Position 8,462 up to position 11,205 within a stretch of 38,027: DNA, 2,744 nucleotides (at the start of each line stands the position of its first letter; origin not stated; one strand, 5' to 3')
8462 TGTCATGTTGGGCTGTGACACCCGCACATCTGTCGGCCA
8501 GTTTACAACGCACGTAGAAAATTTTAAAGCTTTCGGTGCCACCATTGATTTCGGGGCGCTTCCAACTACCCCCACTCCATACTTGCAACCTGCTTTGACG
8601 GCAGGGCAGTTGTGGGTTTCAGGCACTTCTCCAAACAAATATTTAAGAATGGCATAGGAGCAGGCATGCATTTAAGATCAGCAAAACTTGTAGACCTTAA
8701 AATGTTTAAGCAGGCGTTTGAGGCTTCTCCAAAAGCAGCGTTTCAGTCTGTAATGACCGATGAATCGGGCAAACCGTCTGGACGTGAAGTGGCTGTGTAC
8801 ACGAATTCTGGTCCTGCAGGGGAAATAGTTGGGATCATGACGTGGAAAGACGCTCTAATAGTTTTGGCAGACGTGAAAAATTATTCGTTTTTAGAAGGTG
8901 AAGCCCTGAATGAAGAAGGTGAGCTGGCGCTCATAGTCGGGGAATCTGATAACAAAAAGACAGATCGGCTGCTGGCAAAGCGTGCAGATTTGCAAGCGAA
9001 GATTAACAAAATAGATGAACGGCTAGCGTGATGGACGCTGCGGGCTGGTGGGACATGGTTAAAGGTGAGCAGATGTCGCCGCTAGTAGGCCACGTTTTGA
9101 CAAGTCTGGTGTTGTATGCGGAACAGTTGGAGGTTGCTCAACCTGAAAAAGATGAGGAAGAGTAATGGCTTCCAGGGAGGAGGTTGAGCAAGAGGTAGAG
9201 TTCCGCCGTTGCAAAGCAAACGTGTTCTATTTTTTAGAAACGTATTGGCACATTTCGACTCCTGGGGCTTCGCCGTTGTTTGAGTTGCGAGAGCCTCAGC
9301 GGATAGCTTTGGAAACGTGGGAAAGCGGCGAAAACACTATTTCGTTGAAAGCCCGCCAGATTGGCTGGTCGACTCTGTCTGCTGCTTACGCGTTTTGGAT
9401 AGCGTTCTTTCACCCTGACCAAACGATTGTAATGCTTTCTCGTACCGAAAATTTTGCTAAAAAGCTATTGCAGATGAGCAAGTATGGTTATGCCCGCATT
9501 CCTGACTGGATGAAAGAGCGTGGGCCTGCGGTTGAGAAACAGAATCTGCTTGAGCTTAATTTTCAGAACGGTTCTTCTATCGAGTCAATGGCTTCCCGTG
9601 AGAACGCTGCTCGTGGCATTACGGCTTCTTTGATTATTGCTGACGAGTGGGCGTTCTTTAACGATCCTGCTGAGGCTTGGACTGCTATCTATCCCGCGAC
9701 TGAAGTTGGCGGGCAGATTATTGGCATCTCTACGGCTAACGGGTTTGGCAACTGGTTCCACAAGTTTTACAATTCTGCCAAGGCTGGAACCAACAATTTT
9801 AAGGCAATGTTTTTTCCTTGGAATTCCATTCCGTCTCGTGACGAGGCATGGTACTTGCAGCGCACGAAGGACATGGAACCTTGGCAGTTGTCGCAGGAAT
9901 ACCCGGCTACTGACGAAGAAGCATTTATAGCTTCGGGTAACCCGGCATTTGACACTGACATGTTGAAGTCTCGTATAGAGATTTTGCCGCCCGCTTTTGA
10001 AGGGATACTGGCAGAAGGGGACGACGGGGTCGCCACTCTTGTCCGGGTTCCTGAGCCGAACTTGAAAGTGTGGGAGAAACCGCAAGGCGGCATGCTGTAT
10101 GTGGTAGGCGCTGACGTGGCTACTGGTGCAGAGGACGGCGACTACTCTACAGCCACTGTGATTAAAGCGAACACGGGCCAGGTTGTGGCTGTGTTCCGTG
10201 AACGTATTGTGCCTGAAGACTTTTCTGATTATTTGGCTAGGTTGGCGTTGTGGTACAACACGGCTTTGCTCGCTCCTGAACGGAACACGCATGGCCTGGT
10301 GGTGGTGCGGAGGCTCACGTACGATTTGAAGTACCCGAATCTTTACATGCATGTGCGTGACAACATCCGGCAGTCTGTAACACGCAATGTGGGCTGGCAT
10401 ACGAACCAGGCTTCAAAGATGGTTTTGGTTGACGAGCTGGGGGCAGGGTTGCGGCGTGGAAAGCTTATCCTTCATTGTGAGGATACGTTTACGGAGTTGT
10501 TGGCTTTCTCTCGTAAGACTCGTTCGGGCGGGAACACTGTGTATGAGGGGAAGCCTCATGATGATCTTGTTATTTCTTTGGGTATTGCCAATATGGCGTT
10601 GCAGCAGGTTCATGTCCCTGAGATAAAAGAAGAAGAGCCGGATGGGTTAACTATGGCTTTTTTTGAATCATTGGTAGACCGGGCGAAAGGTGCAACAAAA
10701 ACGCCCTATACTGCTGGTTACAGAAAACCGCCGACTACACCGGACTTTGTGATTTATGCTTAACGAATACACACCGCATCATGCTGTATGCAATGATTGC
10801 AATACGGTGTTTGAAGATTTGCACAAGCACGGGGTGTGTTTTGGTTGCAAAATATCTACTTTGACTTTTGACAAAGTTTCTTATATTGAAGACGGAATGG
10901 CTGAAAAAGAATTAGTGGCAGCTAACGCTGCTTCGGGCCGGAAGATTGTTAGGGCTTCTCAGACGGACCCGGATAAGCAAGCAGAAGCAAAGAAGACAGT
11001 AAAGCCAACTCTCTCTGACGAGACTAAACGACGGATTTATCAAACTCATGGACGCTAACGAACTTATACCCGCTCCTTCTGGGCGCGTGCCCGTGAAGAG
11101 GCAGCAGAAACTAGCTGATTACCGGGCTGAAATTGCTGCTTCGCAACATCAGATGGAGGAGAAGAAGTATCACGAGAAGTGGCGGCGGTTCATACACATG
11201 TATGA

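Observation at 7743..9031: Low-GC island with a beta-helix repeat protein wedged between the putative TerS and TerL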

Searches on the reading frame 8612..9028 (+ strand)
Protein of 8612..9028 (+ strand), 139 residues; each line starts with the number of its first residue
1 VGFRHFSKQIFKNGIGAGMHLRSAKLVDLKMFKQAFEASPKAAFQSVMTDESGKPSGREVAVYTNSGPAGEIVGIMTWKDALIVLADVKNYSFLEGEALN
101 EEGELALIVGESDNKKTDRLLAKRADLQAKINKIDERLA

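Call 3: search_protein_families(library=pfam, proteins=[window:8612-9028:+], max_evalue=0.1)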
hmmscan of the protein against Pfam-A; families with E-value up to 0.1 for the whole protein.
window:8612-9028:+ (139 aa): 0 families

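Call 4: search_protein_families(library=phrogs, proteins=[window:8612-9028:+], max_evalue=0.1)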
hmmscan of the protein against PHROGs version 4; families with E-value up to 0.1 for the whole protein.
window:8612-9028:+ (139 aa): 1 family
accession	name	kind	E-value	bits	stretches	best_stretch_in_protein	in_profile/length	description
phrog_24274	-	unknown function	0.04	15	0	98-136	78-116/177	-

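Call 53: search_solved_structures(query=A2, max_evalue=10, show_alignments=1)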
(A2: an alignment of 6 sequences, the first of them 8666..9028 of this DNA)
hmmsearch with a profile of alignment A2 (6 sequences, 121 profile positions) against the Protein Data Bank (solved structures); distinct sequences matched with E-value up to 10: 5.
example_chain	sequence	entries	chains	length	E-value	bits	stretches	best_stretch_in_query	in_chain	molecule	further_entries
1ak5_A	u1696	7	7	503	0.097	16.1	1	10-70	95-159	INOSINE-5'-MONOPHOSPHATE DEHYDROGENASE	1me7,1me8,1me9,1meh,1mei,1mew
8sde_A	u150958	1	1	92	0.57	13.6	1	89-119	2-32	Tripartite motif-containing protein 29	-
3kh5_A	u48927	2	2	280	1.1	12.7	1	51-116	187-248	protein MJ1225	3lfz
2kbf_A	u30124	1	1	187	1.4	12.4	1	53-103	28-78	ATP-dependent RNA helicase DBP5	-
3gfp_A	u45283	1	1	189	1.4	12.4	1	53-103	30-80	DEAD box protein 5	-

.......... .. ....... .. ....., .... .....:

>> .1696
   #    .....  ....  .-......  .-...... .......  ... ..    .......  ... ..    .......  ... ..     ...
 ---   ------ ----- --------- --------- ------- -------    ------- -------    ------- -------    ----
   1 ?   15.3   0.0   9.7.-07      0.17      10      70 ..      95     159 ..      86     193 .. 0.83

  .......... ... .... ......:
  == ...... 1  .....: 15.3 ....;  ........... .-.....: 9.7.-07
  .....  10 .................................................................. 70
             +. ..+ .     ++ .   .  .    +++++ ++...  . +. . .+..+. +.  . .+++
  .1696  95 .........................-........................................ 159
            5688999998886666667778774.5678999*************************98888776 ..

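Call 54: find_homologous_proteins(query=A2, max_evalue=0.001)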
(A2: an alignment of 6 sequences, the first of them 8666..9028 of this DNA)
Query A2 (6 sequences) (121 aa, profile of the alignment): 25 proteins with E <= 0.001 among 3182 candidates.
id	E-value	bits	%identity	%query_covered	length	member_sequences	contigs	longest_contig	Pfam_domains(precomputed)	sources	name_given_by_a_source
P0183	6.3e-56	206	98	100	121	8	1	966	-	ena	-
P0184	4.8e-55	203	97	100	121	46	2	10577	-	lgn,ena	-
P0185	1.6e-54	201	55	100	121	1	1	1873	-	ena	-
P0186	1.6e-52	195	53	100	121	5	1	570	-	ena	-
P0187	2.2e-50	188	55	100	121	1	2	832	-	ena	-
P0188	9.1e-50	186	88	100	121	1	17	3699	-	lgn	-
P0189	3.3e-49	184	49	100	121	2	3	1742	-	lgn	-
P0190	1.3e-47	179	50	100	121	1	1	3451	-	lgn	-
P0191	2.7e-47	178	57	99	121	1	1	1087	-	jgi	jgi:hypothetical protein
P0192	2.2e-46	175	56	99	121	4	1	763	-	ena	-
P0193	2.4e-41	159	25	100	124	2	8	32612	-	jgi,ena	-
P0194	2.0e-40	156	25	100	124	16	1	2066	-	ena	-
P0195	7.9e-40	154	26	100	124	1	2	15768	-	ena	-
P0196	3.1e-38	149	50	7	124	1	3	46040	-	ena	-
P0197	6.9e-38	147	25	64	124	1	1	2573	-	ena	-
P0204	2.5e-29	120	-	-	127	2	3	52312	-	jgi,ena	-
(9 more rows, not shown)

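Call 55: find_encoding_contigs(protein=P0204, flank=7000, max_places=2)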
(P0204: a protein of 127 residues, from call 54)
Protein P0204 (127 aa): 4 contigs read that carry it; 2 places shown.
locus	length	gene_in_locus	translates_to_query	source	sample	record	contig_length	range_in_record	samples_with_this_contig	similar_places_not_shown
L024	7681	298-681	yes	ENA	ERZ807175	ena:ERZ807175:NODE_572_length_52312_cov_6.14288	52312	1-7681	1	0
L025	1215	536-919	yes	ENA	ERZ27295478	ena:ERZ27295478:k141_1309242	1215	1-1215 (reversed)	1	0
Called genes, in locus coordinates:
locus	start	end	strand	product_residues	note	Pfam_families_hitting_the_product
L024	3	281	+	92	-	?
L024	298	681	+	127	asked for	-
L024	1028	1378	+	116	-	-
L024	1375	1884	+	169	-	-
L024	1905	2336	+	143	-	-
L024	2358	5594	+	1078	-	-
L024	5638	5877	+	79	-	-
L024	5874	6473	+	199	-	PF05951:Peptidase_M15_2, PF08291:Peptidase_M15_3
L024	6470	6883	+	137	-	-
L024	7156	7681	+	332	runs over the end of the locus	PF09588:YqaJ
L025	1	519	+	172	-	?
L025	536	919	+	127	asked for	-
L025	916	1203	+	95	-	-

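Call 56: find_encoding_contigs(protein=P0196, flank=7000, max_places=2)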
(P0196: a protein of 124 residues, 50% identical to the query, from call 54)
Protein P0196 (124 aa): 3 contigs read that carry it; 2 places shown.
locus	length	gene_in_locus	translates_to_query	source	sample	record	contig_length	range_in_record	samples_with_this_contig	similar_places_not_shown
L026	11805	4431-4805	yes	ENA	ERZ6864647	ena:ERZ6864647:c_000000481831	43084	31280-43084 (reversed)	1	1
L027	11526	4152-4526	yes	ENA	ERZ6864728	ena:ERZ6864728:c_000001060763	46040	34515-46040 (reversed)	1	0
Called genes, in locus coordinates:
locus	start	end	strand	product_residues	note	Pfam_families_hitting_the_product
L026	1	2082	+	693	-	?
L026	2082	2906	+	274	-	PF13385:Laminin_G_3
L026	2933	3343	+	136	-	-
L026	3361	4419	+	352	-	-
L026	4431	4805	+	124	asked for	-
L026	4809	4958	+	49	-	-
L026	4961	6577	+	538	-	PF03237:Terminase_6N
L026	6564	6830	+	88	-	-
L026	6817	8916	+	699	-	PF23899:SU10_portal, PF16510:P22_portal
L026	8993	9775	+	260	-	-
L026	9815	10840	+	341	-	-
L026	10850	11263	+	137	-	-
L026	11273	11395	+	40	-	-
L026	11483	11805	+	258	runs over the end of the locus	-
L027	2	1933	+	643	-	?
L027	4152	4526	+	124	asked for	-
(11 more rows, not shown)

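Call 67: search_protein_families(library=ncbifam, proteins=[window:8666-9028:+, L026:3361-4416:+], max_evalue=0.05)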
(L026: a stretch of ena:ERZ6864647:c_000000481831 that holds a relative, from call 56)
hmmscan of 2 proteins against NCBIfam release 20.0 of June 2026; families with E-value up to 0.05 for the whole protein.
window:8666-9028:+ (121 aa): 0 families

L026:3361-4416:+ (352 aa): 0 families

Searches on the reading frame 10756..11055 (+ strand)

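Call 3: search_protein_families(library=pfam, proteins=[window:10756-11055:+], max_evalue=0.1)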
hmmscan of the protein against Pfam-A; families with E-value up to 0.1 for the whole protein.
window:10756-11055:+ (100 aa): 1 family
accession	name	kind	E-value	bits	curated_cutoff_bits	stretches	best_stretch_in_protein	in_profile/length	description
PF09845.14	OapC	-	0.034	14.8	23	1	11-83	3-78/133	Origin-associated protein OapC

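Call 4: search_protein_families(library=phrogs, proteins=[window:10756-11055:+], max_evalue=0.1)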
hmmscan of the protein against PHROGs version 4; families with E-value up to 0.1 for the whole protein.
window:10756-11055:+ (100 aa): 1 family
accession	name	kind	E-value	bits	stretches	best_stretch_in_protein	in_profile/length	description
phrog_24600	-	unknown function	0.037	15.5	1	24-80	12-66/85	-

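Call 67: search_protein_families(library=ncbifam, proteins=[window:10756-11055:+], max_evalue=0.05)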
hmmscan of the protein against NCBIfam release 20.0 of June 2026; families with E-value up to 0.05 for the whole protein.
window:10756-11055:+ (100 aa): 1 family
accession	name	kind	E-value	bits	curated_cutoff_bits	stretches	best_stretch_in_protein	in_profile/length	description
NF011670.1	PRK15088.1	equivalog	0.021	13.8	400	1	13-87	75-148/323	PTS mannose transporter subunit IIAB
